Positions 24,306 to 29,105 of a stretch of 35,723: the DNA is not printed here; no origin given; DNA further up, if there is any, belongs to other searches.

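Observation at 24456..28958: Integrin-like propeller + Ig-repeat stalk adhesin with extreme N-glycosylation sequon density next to its glycan factory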

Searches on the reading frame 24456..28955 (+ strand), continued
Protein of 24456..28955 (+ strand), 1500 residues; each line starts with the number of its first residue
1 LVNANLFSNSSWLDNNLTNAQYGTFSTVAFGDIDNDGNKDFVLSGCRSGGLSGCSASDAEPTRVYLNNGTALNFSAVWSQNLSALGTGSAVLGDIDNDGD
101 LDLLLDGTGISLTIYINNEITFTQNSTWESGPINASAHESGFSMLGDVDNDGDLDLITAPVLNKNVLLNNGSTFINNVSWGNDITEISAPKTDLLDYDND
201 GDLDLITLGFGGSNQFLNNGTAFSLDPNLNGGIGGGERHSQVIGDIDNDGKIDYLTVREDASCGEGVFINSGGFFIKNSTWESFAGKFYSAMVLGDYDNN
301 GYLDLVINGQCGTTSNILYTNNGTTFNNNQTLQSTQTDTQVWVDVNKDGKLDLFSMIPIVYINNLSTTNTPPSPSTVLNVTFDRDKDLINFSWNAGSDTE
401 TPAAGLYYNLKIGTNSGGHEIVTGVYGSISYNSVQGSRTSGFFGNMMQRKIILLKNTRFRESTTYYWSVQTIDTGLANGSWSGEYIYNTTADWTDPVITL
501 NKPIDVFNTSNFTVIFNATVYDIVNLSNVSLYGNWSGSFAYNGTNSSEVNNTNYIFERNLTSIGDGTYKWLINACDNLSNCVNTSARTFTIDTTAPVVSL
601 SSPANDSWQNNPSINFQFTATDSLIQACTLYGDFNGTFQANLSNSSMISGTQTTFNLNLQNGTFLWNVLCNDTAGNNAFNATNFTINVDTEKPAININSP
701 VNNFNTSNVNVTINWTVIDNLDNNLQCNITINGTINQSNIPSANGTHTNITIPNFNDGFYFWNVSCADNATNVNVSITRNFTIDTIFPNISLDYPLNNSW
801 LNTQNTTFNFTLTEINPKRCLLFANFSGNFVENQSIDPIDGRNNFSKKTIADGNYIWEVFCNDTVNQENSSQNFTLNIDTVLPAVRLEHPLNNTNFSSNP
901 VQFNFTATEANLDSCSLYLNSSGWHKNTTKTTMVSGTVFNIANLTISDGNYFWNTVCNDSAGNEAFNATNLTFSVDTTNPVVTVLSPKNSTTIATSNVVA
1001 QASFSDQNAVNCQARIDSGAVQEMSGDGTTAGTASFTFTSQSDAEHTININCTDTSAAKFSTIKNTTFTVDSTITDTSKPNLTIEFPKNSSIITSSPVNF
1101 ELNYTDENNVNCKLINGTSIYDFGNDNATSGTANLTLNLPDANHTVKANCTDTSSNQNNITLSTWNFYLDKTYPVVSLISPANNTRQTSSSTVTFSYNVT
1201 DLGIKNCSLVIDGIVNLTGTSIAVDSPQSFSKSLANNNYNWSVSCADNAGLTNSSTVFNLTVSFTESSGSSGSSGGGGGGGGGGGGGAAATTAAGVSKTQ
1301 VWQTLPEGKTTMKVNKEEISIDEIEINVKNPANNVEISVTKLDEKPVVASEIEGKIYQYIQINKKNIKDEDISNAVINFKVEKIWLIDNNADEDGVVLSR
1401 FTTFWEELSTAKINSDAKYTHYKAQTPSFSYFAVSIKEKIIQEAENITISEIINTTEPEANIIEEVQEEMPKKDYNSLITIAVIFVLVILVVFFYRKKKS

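Call 19: find_encoding_contigs(protein=P0002, flank=10000, max_places=4)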
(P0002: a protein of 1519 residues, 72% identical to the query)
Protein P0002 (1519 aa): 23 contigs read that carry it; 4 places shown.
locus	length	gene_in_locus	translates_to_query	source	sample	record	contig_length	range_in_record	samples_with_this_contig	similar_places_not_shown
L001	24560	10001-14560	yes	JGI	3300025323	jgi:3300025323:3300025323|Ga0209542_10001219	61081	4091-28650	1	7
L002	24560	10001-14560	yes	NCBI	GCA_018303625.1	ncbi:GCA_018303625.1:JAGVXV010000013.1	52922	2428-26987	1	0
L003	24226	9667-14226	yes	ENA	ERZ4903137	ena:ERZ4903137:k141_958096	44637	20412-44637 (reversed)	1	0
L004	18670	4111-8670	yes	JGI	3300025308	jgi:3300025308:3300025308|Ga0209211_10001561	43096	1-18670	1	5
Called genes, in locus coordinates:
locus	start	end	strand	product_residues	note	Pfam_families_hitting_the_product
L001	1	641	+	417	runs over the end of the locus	PF07705:CARDB (faint), PF10633:NPCBM_assoc (faint)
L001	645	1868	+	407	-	PF12704:MacB_PCD, PF02687:FtsX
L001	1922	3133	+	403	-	PF12704:MacB_PCD, PF02687:FtsX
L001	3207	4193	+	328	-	PF00005:ABC_tran, PF13304:AAA_21 (faint), PF13732:DrrA1-3_C (weak)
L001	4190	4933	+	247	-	PF01061:ABC2_membrane, PF12730:ABC2_membrane_4 (weak), PF12698:ABC2_membrane_3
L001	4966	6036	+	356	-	PF07995:GSDH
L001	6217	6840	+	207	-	-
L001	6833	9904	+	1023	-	-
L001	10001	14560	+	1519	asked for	PF13517:FG-GAP_3, PF17957:Big_7 (faint), PF13750:Big_3_3 (faint), PF19077:Big_13 (faint)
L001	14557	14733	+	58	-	-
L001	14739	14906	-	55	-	-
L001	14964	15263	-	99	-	PF03551:PadR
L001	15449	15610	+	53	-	-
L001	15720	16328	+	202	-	PF00881:Nitroreductase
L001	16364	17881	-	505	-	PF00501:AMP-binding, PF13193:AMP-binding_C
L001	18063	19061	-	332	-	PF14528:LAGLIDADG_3 (weak)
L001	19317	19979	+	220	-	-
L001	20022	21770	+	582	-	PF02463:SMC_N, PF00005:ABC_tran, PF13304:AAA_21 (faint), PF00005:ABC_tran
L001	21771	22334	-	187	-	PF01949:Endo_dU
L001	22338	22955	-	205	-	PF01209:Ubie_methyltran, PF01170:UPF0020 (faint), PF13489:Methyltransf_23, PF07021:MetW (weak), PF13847:Methyltransf_31, PF08241:Methyltransf_11, PF08242:Methyltransf_12, PF13649:Methyltransf_25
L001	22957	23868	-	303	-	PF12840:HTH_20, PF01022:HTH_5 (weak), PF05124:S_layer_C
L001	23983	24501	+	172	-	-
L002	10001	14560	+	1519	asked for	PF13517:FG-GAP_3, PF17957:Big_7 (faint), PF13750:Big_3_3 (faint), PF19077:Big_13 (faint)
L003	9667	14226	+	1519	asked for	PF13517:FG-GAP_3, PF17957:Big_7 (faint), PF13750:Big_3_3 (faint), PF19077:Big_13 (faint)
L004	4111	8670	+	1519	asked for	PF13517:FG-GAP_3, PF17957:Big_7 (faint), PF13750:Big_3_3 (faint), PF19077:Big_13 (faint)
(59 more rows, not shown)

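Call 27: find_encoding_contigs(protein=P0001, flank=10000, max_places=2)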
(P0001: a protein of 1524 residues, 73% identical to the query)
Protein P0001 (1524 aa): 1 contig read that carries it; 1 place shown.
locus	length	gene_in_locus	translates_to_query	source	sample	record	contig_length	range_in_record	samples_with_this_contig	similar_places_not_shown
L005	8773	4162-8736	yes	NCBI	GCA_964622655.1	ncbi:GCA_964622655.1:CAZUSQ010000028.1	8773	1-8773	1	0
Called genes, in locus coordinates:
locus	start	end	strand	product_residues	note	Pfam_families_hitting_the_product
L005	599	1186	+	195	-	-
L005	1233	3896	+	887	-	-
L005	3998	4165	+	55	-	PF04014:MazE_antitoxin (weak)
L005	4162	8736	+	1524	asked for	PF01839:FG-GAP (faint), PF13517:FG-GAP_3, PF19077:Big_13 (faint)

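Call 29: search_protein_families(library=pfam, proteins=[L001:6833-9901:+], max_evalue=1)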
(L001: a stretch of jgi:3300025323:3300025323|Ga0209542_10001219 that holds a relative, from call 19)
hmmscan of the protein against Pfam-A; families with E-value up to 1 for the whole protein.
L001:6833-9901:+ (1023 aa): 1 family
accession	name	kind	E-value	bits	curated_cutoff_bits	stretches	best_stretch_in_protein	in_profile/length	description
PF25788.1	Ig_Rha78A_N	-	0.02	15.6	27.4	1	595-676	20-99/105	Rha78A-like, N-terminal immunoglobulin domain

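Call 36: find_encoding_contigs(protein=P0003, flank=10000, max_places=1)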
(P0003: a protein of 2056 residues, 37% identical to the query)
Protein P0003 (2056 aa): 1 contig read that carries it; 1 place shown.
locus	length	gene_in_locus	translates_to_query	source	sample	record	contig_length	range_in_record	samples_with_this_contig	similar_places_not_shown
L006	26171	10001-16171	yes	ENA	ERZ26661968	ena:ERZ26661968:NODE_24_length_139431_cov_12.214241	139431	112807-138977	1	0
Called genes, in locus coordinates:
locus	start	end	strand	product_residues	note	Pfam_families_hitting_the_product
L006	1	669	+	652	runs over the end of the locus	-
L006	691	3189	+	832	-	PF04997:RNA_pol_Rpb1_1, PF00623:RNA_pol_Rpb1_2, PF04983:RNA_pol_Rpb1_3, PF05000:RNA_pol_Rpb1_4, PF04998:RNA_pol_Rpb1_5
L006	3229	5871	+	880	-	PF14890:Intein_splicing, PF14528:LAGLIDADG_3, PF04998:RNA_pol_Rpb1_5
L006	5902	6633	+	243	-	-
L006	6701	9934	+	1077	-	PF10102:DUF2341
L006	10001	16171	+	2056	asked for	PF01839:FG-GAP (faint), PF13517:FG-GAP_3, PF19077:Big_13 (faint), PF25788:Ig_Rha78A_N (faint), PF13517:FG-GAP_3, PF16656:Pur_ac_phosph_N (weak)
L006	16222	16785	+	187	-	PF00347:Ribosomal_L6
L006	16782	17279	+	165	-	-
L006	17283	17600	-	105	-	-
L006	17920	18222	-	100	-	PF01035:DNA_binding_1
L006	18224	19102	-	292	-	PF00557:Peptidase_M24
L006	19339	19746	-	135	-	PF01467:CTP_transf_like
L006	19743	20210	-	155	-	-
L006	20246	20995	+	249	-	PF01411:tRNA-synt_2c, PF07973:tRNA_SAD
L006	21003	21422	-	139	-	PF01894:YjbQ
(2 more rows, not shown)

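Call 37: find_encoding_contigs(protein=P0012, flank=10000, max_places=1)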
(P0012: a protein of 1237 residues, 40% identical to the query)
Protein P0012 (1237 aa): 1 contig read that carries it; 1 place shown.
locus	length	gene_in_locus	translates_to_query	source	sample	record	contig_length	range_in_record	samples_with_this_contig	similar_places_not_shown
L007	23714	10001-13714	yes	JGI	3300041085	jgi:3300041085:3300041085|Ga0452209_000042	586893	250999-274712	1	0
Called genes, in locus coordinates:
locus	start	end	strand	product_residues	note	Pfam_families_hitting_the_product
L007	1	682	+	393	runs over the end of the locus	PF00091:Tubulin, PF12327:FtsZ_C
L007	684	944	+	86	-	-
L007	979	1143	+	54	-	PF00584:SecE (weak)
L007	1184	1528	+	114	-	-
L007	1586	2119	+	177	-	PF03439:Spt5-NGN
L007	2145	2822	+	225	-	PF03946:Ribosomal_L11_N, PF00298:Ribosomal_L11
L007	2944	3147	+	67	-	PF01780:Ribosomal_L37ae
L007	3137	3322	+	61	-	-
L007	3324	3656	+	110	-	PF01920:Prefoldin_2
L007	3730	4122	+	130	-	PF04472:SepF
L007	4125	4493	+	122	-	-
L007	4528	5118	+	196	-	PF01866:Diphthamide_syn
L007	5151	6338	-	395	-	-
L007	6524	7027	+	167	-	PF01467:CTP_transf_like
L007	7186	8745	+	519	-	PF11614:FixG_C (faint)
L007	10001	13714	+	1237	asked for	PF01839:FG-GAP (faint), PF13517:FG-GAP_3, PF09136:Glucodextran_B (faint), PF13517:FG-GAP_3 (weak), PF19077:Big_13 (faint), PF27332:TP_0781 (faint)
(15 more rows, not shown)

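Call 79: find_encoding_contigs(protein=P0022, flank=10000, max_places=1)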
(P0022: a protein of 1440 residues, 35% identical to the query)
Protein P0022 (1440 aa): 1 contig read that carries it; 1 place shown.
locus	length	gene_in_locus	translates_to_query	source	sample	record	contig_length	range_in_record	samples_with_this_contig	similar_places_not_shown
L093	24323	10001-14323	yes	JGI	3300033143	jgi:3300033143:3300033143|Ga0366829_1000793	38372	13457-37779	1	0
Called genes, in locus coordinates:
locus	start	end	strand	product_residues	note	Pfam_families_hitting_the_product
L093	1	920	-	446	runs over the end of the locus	PF00483:NTP_transferase, PF12804:NTP_transf_3, PF13419:HAD_2, PF00702:Hydrolase, PF13242:Hydrolase_like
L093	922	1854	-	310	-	PF00459:Inositol_P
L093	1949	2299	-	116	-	-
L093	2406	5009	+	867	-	PF01266:DAO, PF13450:NAD_binding_8, PF02310:B12-binding, PF04055:Radical_SAM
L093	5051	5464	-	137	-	PF04138:GtrA_DPMS_TM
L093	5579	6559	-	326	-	PF01073:3Beta_HSD, PF01370:Epimerase, PF02719:Polysacc_synt_2, PF04321:RmlD_sub_bind, PF05368:NmrA, PF07993:NAD_binding_4, PF13460:NAD_binding_10, PF16363:GDP_Man_Dehyd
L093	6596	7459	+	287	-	PF01040:UbiA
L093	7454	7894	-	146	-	PF01569:PAP2, PF14378:PAP2_3 (weak)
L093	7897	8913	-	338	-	PF01073:3Beta_HSD, PF01370:Epimerase, PF02719:Polysacc_synt_2 (weak), PF04321:RmlD_sub_bind, PF13450:NAD_binding_8 (weak), PF13460:NAD_binding_10, PF16363:GDP_Man_Dehyd, PF07993:NAD_binding_4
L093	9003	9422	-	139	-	-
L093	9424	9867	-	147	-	PF04307:YdjM (weak)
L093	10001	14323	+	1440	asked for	PF01839:FG-GAP (faint), PF13517:FG-GAP_3, PF19077:Big_13 (faint), PF09136:Glucodextran_B (weak)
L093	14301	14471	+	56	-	-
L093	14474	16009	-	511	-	PF17820:PDZ_6, PF02355:SecD_SecF_C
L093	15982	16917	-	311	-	PF02355:SecD_SecF_C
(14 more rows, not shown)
